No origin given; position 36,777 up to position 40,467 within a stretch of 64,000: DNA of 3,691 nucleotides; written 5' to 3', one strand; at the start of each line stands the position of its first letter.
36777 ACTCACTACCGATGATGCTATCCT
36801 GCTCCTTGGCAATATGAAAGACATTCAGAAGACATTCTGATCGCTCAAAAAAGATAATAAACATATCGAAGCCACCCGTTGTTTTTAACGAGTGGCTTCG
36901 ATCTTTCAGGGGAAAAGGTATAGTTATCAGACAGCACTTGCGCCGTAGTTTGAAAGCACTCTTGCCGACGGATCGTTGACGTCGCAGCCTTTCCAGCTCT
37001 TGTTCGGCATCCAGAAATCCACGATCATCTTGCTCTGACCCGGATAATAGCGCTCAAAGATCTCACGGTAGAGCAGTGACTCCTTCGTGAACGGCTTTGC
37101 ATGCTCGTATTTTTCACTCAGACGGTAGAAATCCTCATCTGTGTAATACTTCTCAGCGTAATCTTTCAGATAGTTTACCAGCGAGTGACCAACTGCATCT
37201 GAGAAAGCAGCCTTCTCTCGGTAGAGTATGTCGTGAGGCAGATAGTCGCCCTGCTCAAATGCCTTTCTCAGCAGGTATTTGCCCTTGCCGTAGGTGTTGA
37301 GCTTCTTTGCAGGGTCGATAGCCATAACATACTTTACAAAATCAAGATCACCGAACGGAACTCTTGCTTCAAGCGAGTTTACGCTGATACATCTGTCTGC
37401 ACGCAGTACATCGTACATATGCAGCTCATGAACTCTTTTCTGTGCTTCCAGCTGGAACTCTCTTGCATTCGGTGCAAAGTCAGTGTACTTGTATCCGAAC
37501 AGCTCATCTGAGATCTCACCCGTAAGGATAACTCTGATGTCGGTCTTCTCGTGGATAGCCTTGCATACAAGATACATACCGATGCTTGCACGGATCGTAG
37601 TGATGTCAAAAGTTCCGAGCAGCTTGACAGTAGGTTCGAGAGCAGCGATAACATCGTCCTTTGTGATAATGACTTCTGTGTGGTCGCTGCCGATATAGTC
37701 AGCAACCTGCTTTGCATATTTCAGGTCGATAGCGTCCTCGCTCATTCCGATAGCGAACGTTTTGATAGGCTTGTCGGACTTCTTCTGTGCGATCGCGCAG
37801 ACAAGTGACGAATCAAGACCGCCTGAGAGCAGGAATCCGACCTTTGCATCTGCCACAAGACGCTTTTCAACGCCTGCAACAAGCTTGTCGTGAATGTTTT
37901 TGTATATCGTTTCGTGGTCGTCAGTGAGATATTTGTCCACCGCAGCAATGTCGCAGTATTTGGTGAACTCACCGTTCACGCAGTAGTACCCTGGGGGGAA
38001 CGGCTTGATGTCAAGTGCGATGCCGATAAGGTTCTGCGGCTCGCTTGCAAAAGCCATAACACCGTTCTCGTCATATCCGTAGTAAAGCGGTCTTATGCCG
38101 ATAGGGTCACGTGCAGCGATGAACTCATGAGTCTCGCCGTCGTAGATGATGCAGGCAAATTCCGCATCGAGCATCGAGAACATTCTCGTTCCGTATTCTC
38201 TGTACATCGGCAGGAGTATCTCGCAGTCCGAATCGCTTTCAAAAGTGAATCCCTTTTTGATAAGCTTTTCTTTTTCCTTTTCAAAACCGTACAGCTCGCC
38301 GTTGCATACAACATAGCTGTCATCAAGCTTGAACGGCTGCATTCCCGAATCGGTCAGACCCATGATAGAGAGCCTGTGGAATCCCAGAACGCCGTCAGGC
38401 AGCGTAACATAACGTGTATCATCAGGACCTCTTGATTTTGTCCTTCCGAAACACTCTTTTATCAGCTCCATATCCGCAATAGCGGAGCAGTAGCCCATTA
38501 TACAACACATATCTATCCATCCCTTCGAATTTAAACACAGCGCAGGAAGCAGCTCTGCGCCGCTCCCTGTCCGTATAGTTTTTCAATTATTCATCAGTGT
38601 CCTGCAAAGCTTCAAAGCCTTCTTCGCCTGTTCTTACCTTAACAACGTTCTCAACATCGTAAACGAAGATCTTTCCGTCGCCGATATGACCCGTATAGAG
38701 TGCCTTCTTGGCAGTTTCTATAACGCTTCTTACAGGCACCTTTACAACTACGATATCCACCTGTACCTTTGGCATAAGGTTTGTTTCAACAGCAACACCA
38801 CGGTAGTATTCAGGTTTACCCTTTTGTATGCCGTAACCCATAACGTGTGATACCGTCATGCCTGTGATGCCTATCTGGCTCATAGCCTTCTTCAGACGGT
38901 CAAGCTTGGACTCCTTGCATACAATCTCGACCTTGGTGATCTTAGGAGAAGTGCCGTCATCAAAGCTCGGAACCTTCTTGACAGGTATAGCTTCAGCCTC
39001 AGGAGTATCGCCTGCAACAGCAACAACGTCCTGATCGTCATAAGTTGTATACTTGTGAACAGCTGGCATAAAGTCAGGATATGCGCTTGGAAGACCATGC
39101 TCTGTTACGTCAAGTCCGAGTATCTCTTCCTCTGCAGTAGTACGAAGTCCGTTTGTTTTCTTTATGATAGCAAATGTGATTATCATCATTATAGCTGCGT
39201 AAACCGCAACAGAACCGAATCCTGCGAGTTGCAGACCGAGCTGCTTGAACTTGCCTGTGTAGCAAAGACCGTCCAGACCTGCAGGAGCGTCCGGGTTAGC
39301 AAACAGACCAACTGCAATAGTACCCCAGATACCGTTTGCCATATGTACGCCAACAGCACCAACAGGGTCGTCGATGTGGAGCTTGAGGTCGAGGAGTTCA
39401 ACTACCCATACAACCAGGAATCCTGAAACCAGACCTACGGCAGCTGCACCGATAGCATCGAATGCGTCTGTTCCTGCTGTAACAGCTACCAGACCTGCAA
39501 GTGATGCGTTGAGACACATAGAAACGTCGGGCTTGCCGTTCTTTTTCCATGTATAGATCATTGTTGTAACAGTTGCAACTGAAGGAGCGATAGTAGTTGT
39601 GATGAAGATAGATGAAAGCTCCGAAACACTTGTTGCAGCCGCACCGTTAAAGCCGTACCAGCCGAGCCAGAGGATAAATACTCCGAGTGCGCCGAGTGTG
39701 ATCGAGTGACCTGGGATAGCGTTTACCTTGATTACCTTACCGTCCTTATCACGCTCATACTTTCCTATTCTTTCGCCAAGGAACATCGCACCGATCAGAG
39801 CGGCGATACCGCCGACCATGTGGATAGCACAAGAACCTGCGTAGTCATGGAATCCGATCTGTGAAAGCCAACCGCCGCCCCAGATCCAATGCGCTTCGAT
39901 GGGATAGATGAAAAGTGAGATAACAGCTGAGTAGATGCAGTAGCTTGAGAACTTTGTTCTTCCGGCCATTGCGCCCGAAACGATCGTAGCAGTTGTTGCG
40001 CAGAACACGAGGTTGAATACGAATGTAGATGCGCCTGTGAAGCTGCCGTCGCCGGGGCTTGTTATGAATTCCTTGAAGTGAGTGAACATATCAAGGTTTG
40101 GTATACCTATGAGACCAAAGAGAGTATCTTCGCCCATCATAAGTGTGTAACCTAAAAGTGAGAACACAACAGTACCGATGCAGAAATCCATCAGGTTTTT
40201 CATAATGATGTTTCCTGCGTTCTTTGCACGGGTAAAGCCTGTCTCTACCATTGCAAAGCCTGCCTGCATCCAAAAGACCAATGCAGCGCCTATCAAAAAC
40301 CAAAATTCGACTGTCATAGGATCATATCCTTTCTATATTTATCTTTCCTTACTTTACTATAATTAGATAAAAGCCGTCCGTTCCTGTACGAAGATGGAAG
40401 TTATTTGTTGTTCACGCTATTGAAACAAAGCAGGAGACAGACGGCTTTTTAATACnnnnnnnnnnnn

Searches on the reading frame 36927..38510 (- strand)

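Call 69: search_protein_families(library=pfam, proteins=[window:36927-38510:-], max_evalue=0.00001)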
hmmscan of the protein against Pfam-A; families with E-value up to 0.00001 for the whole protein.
window:36927-38510:- (527 aa): 4 families
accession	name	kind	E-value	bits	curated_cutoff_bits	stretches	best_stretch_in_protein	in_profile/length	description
PF00733.27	Asn_synthase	-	1.5e-71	242.4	21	2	206-348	2-143/354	Asparagine synthase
PF13537.11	GATase_7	-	6.8e-30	104.1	25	1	46-161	3-121/123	Glutamine amidotransferase domain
PF13522.11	GATase_6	-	8.5e-26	91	27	1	29-157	1-130/130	Glutamine amidotransferase domain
PF02540.23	NAD_synthase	-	9.4e-06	25.4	21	0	205-347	4-146/242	NAD synthase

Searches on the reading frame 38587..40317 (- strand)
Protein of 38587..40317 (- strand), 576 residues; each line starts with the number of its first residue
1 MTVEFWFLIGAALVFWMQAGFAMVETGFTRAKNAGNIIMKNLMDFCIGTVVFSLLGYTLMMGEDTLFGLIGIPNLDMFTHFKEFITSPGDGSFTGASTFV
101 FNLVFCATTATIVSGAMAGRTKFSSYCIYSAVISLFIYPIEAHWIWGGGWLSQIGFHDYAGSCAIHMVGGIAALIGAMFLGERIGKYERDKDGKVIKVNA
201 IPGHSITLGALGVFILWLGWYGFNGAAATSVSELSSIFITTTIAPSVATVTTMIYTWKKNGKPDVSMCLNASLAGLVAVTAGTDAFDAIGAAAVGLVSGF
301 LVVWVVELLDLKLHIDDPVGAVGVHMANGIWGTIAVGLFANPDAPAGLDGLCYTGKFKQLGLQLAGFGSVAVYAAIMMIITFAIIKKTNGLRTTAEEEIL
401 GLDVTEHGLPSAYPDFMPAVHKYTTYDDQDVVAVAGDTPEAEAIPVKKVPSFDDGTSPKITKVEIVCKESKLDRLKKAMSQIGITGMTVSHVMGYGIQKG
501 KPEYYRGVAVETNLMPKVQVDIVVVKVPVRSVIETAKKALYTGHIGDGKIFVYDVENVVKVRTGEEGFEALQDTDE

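Call 69: search_protein_families(library=pfam, proteins=[window:38587-40317:-], max_evalue=0.00001)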
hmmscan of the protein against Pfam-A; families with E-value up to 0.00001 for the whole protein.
window:38587-40317:- (576 aa): 2 families
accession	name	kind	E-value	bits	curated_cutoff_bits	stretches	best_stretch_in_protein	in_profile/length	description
PF00909.26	Ammonium_transp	-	8.8e-114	380.7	23.2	1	6-409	2-396/399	Ammonium Transporter Family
PF00543.27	P-II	-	7e-23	81.4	25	1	461-565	2-102/102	Nitrogen regulatory protein P-II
